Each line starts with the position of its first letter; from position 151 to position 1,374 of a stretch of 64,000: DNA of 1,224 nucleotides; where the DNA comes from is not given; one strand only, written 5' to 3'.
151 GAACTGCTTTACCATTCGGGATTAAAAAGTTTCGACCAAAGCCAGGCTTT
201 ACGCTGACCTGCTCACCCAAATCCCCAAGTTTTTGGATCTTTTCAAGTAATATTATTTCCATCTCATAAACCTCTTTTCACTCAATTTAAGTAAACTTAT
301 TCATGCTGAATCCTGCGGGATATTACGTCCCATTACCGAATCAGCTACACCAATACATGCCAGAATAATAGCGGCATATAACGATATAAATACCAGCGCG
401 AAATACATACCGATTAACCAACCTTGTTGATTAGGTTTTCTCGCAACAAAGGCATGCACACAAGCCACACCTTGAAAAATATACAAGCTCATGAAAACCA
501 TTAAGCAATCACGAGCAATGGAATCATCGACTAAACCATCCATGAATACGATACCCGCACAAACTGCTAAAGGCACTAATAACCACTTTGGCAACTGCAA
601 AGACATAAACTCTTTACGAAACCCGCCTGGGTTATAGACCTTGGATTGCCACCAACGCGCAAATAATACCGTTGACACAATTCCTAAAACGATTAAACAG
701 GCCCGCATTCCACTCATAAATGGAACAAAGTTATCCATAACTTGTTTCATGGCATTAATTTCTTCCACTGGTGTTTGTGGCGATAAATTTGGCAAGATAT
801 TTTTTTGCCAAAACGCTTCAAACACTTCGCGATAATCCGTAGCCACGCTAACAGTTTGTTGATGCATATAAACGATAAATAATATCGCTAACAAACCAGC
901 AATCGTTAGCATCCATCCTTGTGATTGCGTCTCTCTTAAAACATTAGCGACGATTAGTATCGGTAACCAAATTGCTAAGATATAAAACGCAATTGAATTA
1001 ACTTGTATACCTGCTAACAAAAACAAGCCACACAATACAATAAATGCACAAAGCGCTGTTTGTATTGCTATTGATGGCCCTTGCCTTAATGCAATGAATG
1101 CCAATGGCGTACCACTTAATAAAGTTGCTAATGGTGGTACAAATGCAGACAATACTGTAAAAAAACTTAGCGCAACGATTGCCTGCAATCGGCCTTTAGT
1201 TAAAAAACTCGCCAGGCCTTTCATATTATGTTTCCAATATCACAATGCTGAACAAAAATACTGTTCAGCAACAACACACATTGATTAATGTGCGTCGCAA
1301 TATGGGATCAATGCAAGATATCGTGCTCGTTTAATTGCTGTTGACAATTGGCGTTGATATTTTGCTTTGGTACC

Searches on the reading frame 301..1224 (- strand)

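Call 64: search_protein_families(library=pfam, proteins=[window:301-1224:-], max_evalue=0.00001)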
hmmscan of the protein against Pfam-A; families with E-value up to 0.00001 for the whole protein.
window:301-1224:- (307 aa): 1 family
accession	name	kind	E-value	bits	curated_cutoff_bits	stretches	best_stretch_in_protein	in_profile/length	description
PF09991.14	DUF2232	-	1.9e-12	47.4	27.8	1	19-296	3-290/290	Predicted membrane protein (DUF2232)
